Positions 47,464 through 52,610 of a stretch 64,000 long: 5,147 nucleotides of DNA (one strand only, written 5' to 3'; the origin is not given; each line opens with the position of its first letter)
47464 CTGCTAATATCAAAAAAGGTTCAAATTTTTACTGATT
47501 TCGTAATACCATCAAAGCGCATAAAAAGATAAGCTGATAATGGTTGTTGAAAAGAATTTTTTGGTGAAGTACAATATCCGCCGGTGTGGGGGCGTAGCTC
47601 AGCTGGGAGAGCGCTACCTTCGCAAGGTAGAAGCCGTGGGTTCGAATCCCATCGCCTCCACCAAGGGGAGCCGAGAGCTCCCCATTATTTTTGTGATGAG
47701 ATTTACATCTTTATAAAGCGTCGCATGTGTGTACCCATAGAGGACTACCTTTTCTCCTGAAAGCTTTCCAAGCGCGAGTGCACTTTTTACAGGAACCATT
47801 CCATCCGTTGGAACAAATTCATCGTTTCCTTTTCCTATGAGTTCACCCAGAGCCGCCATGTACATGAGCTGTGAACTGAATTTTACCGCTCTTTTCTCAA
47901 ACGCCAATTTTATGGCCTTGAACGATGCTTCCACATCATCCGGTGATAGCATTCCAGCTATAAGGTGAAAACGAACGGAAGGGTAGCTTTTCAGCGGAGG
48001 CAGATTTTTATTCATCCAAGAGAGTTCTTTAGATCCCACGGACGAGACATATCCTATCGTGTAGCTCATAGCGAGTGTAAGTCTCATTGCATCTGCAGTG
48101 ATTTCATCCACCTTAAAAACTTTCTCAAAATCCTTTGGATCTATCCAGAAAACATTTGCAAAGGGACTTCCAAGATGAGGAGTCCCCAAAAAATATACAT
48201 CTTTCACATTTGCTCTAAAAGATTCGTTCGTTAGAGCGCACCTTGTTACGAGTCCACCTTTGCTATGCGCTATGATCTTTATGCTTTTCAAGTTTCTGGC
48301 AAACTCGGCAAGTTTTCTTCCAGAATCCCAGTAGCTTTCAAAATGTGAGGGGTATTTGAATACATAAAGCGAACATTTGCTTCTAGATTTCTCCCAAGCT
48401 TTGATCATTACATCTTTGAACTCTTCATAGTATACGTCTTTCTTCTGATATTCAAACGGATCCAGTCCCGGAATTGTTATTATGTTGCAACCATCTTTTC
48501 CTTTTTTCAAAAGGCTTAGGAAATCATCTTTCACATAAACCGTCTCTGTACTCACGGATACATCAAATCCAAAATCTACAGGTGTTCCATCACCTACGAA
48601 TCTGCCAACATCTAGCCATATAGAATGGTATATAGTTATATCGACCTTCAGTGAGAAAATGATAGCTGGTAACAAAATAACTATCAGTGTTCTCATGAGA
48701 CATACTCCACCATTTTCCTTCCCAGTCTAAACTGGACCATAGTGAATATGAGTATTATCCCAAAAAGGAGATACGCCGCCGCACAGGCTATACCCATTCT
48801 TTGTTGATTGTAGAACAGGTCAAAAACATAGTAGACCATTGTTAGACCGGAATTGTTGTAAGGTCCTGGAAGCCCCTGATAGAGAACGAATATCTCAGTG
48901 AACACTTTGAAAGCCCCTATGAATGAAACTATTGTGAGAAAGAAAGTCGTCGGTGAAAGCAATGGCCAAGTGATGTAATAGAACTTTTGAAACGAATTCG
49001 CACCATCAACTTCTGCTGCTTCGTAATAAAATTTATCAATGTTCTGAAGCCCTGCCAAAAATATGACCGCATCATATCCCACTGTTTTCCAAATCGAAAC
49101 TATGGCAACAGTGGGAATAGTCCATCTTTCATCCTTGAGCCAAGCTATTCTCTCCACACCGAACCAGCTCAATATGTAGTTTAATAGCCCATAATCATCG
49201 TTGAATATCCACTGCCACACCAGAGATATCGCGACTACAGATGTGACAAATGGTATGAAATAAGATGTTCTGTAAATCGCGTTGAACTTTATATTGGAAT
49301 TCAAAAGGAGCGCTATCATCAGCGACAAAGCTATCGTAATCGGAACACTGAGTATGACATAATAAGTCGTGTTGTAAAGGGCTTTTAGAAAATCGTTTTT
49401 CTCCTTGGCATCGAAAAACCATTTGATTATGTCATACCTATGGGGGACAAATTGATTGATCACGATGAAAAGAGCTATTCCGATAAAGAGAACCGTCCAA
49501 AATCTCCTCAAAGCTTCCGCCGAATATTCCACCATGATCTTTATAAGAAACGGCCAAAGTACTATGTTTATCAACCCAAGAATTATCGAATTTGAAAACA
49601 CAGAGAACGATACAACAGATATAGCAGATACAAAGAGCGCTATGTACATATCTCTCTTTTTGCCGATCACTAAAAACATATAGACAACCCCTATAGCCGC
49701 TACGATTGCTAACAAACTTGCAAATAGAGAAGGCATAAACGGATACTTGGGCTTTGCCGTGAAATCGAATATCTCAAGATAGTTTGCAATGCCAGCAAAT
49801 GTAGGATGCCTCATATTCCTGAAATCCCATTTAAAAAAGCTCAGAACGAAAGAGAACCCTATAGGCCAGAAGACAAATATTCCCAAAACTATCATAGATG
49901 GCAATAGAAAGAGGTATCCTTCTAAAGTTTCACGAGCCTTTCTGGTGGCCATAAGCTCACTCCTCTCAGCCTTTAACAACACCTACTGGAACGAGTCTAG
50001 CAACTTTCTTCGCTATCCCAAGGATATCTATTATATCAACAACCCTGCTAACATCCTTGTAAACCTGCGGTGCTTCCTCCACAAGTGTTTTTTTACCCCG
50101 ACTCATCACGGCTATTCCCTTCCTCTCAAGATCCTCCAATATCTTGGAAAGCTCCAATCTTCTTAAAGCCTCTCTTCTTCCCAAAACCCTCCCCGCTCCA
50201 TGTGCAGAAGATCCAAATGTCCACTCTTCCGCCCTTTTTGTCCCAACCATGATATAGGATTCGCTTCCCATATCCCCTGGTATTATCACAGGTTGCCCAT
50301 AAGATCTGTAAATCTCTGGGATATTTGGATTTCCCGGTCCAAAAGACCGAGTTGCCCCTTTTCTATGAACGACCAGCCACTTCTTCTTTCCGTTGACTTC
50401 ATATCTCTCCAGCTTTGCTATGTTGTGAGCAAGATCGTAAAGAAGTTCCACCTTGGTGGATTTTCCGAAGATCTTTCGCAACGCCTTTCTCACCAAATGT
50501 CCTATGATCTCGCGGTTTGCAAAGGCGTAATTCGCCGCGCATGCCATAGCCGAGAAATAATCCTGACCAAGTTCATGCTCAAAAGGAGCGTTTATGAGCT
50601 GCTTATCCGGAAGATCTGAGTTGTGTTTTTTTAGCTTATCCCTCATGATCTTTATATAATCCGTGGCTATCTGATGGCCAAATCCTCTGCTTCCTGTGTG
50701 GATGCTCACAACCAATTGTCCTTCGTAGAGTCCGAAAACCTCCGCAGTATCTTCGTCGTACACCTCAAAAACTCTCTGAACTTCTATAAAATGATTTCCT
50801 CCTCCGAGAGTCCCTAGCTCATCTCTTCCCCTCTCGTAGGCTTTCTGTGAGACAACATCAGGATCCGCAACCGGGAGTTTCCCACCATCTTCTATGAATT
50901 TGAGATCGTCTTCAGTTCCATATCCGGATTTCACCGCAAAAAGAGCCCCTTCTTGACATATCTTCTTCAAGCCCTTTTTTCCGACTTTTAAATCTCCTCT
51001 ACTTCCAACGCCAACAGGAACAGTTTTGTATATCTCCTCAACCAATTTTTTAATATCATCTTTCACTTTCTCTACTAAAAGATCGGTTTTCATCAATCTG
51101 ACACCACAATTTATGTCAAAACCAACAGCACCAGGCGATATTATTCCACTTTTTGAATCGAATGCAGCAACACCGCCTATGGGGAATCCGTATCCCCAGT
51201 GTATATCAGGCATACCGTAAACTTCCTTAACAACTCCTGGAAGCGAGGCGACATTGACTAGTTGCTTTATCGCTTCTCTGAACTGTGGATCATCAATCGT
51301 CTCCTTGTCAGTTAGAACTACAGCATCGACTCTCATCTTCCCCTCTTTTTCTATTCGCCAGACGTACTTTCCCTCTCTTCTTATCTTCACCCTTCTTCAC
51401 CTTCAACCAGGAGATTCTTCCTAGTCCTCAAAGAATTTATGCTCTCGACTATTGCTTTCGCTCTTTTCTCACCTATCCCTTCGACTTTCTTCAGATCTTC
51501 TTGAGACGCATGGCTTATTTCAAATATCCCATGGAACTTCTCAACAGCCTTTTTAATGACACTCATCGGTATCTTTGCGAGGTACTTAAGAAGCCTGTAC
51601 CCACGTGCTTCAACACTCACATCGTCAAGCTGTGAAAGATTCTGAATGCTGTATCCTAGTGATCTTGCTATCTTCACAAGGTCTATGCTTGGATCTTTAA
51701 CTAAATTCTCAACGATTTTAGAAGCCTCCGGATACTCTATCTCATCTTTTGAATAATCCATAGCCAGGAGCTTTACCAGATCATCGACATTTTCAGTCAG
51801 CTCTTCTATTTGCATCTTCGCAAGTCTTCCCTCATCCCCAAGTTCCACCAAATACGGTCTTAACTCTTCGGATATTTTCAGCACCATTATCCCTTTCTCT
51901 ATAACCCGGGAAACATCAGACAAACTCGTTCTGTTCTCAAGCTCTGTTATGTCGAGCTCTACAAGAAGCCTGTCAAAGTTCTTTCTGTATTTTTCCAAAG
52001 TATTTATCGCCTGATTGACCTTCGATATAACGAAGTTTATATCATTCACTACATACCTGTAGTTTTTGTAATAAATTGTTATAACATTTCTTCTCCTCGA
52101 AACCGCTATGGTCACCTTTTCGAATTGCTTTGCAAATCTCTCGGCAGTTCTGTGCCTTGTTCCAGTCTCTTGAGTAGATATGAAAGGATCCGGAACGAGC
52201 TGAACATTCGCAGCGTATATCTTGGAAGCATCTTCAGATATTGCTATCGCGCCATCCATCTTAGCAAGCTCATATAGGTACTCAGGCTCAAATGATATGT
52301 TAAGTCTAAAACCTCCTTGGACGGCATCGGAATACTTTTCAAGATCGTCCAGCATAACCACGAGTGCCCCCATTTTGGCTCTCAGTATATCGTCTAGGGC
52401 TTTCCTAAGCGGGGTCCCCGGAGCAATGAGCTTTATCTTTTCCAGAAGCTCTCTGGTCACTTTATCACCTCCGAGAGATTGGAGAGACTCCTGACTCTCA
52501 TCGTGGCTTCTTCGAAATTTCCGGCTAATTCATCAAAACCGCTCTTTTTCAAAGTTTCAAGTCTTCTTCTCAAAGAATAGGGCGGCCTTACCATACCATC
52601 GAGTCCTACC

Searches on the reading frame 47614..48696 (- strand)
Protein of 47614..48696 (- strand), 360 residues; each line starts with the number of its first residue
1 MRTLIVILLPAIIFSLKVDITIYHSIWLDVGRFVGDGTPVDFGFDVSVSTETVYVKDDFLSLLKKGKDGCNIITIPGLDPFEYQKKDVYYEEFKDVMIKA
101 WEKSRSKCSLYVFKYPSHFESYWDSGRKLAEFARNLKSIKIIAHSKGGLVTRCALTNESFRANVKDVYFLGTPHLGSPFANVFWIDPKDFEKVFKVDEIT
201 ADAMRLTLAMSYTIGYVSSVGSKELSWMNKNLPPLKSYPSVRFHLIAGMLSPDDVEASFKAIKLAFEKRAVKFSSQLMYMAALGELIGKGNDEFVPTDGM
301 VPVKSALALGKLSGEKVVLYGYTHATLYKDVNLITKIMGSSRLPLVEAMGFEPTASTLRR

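Call 70: search_protein_families(library=pfam, proteins=[window:47614-48696:-], max_evalue=0.00001)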
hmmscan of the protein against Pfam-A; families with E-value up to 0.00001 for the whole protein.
window:47614-48696:- (360 aa): 1 family
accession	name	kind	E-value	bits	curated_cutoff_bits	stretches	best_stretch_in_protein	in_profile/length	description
PF07819.20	PGAP1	-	6e-06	26.6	24.3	1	133-180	87-135/233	PGAP1-like alpha/beta domain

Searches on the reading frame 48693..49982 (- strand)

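Call 70: search_protein_families(library=pfam, proteins=[window:48693-49982:-], max_evalue=0.00001)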
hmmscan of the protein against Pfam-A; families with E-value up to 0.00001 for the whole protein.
window:48693-49982:- (429 aa): 1 family
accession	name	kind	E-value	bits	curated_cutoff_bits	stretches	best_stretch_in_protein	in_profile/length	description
PF00528.27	BPD_transp_1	-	1.7e-15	57.7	26.4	1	217-414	2-174/184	Binding-protein-dependent transport system inner membrane component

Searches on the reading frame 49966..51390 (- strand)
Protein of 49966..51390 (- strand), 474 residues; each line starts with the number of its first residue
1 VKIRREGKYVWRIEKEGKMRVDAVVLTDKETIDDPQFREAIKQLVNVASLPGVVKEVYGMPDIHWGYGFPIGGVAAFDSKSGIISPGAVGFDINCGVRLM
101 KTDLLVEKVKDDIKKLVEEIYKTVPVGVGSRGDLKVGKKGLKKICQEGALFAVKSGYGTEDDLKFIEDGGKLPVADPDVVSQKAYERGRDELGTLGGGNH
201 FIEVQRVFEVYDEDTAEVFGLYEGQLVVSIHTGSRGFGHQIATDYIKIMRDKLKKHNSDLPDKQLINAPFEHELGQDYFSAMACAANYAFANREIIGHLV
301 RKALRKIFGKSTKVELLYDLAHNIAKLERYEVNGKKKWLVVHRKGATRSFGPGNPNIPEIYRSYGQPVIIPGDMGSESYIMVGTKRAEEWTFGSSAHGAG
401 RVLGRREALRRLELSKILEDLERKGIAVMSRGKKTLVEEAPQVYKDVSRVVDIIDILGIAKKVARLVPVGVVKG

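Call 70: search_protein_families(library=pfam, proteins=[window:49966-51390:-], max_evalue=0.00001)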
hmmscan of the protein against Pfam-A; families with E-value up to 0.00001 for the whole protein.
window:49966-51390:- (474 aa): 1 family
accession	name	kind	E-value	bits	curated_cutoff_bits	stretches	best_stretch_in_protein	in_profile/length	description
PF01139.22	RtcB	-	2.6e-168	561.1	27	1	43-474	1-426/426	tRNA-splicing ligase RtcB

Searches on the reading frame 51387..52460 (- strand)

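Call 70: search_protein_families(library=pfam, proteins=[window:51387-52460:-], max_evalue=0.00001)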
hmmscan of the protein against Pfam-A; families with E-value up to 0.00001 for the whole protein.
window:51387-52460:- (357 aa): 3 families
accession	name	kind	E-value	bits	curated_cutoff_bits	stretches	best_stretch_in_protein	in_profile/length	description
PF10635.14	DisA-linker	-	2.3e-39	134.9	25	1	139-273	2-138/142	DisA bacterial checkpoint controller linker region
PF02457.21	DAC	-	3.5e-25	88.3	27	1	20-133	2-117/119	DisA bacterial checkpoint controller nucleotide-binding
PF00633.29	HHH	-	9.8e-06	25.6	24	0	318-339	8-29/30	Helix-hairpin-helix motif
